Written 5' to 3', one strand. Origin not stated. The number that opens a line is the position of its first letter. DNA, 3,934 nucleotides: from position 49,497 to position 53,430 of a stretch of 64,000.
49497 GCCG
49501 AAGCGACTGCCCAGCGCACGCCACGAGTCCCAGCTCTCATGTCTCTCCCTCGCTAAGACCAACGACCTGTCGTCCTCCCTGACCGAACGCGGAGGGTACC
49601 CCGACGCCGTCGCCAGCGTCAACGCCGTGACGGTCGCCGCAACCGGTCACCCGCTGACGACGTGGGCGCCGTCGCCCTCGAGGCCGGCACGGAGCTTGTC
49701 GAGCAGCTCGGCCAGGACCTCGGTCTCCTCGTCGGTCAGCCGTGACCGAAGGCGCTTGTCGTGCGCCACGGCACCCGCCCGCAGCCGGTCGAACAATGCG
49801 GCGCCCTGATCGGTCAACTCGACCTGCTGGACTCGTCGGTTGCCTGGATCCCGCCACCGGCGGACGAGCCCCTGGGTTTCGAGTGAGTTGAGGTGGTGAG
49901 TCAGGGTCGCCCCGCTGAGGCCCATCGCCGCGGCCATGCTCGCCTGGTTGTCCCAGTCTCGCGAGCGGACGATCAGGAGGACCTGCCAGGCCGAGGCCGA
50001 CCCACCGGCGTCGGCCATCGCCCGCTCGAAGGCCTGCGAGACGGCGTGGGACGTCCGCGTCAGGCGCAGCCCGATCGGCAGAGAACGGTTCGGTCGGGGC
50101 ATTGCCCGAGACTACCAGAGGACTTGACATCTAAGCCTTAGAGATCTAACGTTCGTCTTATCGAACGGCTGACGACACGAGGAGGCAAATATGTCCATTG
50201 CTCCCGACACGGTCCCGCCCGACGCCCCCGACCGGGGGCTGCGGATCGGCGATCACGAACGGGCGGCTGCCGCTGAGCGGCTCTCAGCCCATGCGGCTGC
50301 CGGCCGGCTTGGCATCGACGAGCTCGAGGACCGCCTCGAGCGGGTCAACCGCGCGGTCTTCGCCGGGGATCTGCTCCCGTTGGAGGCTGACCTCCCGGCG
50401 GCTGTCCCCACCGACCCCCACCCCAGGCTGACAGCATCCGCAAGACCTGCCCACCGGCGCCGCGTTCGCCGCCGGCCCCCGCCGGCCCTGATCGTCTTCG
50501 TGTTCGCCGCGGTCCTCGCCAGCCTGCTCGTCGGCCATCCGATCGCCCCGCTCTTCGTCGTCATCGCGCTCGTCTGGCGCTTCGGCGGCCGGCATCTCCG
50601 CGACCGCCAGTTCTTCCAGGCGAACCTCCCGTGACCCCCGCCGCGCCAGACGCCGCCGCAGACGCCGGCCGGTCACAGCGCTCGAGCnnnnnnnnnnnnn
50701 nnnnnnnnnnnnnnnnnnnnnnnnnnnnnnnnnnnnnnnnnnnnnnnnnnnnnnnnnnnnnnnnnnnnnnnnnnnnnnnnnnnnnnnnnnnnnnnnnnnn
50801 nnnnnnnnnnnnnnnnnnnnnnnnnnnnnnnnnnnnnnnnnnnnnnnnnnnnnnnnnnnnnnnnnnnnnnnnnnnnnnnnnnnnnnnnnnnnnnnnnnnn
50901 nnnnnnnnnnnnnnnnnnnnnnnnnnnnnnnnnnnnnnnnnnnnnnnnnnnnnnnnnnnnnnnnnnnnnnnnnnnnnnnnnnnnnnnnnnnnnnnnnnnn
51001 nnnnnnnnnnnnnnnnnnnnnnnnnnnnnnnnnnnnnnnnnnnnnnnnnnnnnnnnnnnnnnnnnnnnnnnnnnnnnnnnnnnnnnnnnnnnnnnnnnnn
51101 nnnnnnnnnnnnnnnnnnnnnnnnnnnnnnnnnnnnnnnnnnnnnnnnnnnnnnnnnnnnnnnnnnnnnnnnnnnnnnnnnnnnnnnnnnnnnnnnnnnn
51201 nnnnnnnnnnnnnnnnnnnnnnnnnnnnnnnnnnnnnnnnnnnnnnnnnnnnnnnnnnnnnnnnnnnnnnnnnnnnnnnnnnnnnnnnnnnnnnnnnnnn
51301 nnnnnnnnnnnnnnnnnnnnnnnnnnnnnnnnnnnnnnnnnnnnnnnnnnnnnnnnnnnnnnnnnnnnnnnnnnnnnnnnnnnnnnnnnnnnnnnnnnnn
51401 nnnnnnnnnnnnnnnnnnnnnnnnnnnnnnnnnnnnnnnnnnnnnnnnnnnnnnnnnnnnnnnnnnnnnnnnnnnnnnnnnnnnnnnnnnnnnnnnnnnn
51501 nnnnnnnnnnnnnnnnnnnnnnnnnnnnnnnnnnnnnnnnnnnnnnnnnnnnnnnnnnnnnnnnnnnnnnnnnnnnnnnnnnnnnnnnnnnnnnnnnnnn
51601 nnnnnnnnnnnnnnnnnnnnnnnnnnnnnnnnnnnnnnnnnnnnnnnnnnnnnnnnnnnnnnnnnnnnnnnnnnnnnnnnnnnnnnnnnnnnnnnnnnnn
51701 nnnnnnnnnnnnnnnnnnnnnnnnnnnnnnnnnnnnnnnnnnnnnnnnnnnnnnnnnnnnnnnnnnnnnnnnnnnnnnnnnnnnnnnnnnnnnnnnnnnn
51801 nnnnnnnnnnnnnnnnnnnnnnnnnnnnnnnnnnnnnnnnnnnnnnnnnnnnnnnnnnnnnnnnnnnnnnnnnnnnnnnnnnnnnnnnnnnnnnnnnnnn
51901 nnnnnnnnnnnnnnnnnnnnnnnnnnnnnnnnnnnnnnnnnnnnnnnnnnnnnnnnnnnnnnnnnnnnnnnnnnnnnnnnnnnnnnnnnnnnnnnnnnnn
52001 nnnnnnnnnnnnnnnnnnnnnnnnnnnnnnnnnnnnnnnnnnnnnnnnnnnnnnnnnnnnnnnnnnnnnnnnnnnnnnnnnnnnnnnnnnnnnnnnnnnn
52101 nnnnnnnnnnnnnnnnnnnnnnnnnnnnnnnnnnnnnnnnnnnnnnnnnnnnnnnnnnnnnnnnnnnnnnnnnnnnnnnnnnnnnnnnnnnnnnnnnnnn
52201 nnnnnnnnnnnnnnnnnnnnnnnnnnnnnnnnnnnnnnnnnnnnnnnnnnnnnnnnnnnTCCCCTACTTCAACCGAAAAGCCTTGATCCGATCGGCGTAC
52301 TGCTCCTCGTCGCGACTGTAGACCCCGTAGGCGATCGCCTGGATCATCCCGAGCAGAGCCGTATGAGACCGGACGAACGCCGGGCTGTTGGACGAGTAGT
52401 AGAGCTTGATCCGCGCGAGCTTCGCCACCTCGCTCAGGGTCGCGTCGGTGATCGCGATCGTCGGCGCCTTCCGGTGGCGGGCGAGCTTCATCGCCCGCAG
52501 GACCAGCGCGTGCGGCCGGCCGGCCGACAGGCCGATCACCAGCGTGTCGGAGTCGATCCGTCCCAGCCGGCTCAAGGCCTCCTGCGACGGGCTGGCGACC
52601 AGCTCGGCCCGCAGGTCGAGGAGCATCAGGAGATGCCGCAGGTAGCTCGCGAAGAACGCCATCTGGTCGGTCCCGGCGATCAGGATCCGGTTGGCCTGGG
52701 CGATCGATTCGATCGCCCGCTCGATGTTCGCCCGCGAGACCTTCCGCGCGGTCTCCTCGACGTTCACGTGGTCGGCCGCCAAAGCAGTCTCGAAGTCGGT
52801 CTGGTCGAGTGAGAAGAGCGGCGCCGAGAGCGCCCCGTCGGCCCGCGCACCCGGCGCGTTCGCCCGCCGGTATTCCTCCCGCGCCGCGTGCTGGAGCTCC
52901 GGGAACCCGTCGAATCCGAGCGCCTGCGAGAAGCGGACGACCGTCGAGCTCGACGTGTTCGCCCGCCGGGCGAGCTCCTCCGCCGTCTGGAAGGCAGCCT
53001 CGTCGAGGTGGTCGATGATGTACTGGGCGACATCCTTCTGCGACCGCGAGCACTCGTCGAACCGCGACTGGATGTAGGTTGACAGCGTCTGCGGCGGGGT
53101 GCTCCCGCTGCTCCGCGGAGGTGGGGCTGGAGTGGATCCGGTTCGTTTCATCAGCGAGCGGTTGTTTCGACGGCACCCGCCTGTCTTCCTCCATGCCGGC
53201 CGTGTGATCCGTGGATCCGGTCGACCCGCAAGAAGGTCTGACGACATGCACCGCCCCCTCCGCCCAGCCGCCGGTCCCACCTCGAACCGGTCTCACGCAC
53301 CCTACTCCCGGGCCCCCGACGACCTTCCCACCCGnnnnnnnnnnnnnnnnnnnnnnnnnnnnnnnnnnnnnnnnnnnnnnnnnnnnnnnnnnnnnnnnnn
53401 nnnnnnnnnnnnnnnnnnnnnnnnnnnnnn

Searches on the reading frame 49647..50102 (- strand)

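Call 64: search_protein_families(library=pfam, proteins=[window:49647-50102:-], max_evalue=0.0001)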
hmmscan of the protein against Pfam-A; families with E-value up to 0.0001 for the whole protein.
window:49647-50102:- (151 aa): 2 families
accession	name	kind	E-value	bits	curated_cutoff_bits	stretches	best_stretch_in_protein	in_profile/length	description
PF01047.28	MarR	-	1.1e-08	35.3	24.6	1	36-91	3-58/59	MarR family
PF12802.13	MarR_2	-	4.3e-07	30.4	27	1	37-90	6-60/61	MarR family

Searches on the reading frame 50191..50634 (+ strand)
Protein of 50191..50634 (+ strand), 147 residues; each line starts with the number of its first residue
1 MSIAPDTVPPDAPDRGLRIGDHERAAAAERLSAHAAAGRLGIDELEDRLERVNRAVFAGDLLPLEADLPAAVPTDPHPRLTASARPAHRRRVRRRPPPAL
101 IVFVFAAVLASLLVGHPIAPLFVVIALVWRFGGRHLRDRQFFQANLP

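Call 64: search_protein_families(library=pfam, proteins=[window:50191-50634:+], max_evalue=0.0001)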
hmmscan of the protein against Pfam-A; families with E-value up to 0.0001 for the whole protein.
window:50191-50634:+ (147 aa): 1 family
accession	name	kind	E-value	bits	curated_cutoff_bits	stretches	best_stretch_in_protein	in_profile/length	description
PF08044.16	DUF1707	-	3.1e-15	56.4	27.6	1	17-69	1-53/53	DUF1707 SHOCT-like domain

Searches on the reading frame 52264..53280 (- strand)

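Call 64: search_protein_families(library=pfam, proteins=[window:52264-53280:-], max_evalue=0.0001)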
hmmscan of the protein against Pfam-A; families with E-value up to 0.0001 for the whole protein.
window:52264-53280:- (338 aa): 2 families
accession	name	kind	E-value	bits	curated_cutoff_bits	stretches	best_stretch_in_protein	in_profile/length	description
PF01418.23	HTH_6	-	2.5e-15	56.6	28.3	1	66-137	3-74/77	Helix-turn-helix domain, rpiR family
PF01380.27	SIS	-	9.8e-13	48.5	25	1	193-316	2-128/131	SIS domain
